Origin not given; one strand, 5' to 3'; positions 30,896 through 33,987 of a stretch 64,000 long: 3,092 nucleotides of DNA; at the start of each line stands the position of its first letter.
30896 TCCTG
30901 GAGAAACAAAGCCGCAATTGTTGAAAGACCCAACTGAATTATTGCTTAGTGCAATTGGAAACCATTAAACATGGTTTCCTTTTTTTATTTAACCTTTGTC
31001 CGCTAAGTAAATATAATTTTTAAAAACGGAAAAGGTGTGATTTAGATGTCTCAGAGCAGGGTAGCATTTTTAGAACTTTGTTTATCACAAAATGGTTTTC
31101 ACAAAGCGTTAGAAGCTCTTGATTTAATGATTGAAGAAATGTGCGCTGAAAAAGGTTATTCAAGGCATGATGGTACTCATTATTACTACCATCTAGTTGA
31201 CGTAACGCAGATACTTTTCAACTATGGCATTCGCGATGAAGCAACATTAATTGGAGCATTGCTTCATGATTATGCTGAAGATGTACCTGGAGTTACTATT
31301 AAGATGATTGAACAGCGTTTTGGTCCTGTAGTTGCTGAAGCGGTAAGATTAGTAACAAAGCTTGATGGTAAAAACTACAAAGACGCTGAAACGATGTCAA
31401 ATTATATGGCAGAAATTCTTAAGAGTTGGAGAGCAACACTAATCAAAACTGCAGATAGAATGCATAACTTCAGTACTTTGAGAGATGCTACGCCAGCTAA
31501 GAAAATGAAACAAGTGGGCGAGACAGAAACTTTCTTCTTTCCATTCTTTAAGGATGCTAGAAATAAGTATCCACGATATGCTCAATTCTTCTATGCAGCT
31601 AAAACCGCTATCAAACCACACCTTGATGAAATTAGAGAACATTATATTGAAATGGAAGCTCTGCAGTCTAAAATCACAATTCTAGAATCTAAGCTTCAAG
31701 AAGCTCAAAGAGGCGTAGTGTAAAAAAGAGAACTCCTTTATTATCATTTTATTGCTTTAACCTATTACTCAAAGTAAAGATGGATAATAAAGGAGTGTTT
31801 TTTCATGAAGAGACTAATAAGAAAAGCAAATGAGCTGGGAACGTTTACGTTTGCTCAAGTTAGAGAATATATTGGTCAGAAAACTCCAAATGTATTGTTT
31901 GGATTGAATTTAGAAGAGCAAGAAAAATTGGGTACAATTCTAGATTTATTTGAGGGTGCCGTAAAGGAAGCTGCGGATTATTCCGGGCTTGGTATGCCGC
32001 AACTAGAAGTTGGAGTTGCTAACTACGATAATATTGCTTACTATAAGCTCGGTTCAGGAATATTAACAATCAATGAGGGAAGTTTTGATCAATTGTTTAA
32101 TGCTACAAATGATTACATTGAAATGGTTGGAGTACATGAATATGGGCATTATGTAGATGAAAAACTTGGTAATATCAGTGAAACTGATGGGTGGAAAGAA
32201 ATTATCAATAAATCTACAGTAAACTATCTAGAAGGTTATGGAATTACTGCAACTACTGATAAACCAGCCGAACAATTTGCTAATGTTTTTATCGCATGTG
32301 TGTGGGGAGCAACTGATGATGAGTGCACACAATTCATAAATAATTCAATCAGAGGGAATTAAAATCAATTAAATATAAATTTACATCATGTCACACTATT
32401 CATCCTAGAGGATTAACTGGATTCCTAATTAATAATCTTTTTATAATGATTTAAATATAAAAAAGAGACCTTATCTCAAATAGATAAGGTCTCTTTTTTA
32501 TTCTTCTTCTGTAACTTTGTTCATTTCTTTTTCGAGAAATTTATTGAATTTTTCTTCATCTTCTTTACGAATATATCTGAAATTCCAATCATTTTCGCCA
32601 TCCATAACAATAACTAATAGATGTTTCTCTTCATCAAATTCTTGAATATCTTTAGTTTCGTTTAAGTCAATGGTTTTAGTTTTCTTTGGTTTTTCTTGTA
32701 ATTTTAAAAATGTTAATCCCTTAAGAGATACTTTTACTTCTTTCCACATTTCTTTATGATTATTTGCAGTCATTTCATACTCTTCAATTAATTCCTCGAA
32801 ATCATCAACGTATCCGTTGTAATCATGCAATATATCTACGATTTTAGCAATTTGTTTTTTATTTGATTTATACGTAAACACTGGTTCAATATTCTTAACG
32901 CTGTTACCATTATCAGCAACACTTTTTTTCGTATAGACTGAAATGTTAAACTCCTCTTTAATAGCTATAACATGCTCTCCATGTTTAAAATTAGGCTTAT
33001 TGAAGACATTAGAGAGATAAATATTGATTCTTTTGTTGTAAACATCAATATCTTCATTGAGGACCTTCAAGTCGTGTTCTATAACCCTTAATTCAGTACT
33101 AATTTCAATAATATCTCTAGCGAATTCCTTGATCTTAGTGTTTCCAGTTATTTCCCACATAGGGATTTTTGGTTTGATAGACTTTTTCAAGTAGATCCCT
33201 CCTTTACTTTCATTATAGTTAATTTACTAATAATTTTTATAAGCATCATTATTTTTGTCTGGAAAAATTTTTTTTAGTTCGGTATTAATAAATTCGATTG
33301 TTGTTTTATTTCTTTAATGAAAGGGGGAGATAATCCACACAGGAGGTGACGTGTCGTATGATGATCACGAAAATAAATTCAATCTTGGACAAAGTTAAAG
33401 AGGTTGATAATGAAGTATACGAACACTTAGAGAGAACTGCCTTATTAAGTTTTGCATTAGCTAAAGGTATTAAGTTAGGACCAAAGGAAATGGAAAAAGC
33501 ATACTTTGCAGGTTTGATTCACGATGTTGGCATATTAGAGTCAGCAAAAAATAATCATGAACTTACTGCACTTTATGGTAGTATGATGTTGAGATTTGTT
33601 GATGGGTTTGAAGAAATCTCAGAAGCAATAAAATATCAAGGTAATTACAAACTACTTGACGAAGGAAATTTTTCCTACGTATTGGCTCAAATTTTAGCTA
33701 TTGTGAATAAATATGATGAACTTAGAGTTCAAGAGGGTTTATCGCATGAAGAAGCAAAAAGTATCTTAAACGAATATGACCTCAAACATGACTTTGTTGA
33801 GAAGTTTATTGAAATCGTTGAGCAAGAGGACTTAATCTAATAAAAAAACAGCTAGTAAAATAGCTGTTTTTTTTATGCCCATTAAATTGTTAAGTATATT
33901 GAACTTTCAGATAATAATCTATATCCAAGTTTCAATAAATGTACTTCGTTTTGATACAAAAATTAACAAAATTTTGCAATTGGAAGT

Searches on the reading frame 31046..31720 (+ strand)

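Call 41: search_protein_families(library=pfam, proteins=[window:31046-31720:+], max_evalue=0.1)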
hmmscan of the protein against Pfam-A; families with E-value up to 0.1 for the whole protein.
window:31046-31720:+ (225 aa): 5 families
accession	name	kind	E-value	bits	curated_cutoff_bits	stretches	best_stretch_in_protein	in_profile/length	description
PF13328.12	HD_4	-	2.2e-15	57.2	27.2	1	34-167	10-149/156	HD domain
PF01966.28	HD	-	1.2e-05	26.1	22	1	46-141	1-115/116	HD domain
PF22788.2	COP9_hel_rpt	-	0.024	14.6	27.2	0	8-48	128-169/232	COP9 signalosome complex subunit 3, N-terminal helical repeats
PF20680.3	DUF6817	-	0.045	14.3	25.2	0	39-84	10-56/85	Domain of unknown function (DUF6817)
PF04508.17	Pox_A_type_inc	-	0.048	14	21.4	1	202-222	2-22/23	Viral A-type inclusion protein repeat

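Call 42: search_protein_families(library=phrogs, proteins=[window:31046-31720:+], max_evalue=0.001)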
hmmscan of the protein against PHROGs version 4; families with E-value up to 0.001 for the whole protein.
window:31046-31720:+ (225 aa): 2 families
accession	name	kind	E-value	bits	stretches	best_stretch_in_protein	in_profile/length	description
phrog_15275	-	unknown function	2.6e-53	182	1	11-216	20-222/223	-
phrog_990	-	other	2.8e-23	83.8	1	42-156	173-280/374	metal-dependent phosphohydrolase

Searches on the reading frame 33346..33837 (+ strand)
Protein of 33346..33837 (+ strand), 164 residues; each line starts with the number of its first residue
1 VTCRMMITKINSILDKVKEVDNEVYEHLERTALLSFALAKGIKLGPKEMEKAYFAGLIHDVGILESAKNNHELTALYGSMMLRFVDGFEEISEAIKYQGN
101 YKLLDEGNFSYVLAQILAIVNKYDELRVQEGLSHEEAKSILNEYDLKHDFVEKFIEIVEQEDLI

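Call 41: search_protein_families(library=pfam, proteins=[window:33346-33837:+], max_evalue=0.1)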
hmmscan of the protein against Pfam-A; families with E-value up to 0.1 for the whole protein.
window:33346-33837:+ (164 aa): 3 families
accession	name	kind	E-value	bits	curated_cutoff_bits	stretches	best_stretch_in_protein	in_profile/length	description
PF01966.28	HD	-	2.1e-06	28.5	22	1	24-98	1-73/116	HD domain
PF08668.18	HDOD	-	0.00013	21.9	22.9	1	22-67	93-136/196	HDOD domain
PF13487.12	HD_5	-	0.0099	16.1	27.2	0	23-144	13-161/170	HD domain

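Call 42: search_protein_families(library=phrogs, proteins=[window:33346-33837:+], max_evalue=0.001)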
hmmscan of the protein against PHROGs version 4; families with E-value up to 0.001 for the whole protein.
window:33346-33837:+ (164 aa): 0 families
